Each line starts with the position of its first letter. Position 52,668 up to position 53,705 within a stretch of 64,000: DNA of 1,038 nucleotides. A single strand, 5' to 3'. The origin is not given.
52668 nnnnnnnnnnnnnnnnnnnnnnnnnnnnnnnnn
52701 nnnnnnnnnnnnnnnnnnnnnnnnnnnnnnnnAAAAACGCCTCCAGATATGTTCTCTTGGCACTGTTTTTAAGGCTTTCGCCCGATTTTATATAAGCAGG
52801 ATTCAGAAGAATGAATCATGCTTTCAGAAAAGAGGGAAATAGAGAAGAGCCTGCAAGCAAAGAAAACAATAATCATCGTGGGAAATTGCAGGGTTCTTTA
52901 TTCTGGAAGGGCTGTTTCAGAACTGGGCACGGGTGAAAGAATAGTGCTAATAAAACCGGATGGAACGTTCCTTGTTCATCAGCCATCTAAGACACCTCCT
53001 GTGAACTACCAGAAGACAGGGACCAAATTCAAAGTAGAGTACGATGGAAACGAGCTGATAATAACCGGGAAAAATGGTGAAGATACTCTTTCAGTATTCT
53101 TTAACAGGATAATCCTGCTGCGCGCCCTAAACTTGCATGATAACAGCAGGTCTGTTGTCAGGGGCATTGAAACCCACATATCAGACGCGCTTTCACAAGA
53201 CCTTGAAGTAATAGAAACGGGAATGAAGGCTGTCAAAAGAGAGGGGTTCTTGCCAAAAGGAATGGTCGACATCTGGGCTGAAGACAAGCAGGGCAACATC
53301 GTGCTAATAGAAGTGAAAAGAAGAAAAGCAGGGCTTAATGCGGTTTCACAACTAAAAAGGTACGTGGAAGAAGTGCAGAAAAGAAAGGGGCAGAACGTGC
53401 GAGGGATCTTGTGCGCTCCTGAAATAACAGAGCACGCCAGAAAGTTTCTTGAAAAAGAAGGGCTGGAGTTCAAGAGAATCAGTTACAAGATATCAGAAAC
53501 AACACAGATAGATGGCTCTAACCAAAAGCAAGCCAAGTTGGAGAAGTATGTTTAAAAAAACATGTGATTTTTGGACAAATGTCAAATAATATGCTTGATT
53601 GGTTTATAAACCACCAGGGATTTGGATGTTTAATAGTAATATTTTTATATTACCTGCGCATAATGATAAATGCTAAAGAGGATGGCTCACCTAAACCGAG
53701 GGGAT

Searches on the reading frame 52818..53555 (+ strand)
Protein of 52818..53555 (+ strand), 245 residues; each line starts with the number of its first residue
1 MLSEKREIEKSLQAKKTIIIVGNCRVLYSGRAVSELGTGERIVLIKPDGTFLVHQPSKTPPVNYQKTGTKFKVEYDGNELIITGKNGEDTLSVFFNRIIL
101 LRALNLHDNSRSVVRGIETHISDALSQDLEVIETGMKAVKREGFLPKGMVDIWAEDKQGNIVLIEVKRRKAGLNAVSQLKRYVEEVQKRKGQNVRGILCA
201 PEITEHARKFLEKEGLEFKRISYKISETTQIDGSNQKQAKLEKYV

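Call 101: search_protein_families(library=pfam, proteins=[window:52818-53555:+], max_evalue=0.01)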
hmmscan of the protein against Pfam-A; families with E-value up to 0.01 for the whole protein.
window:52818-53555:+ (245 aa): 5 families
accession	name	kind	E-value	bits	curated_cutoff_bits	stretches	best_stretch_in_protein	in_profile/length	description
PF01939.22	NucS_C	-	3e-32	111.7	24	1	118-223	2-108/124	Endonuclease NucS C-terminal domain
PF21003.3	NucS_N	-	3.8e-18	65.7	23.9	1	17-102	4-91/100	Endonuclease NucS N-terminal PH-like domain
PF14281.12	PDDEXK_4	-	6.6e-06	26.6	22.3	1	131-229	58-160/183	PD-(D/E)XK nuclease superfamily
PF02021.23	UPF0102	-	0.0013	19.4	23.6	0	133-194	11-62/80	Uncharacterised protein family UPF0102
PF01930.23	Cas_Cas4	-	0.0015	19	22.7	1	140-228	46-134/160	Domain of unknown function DUF83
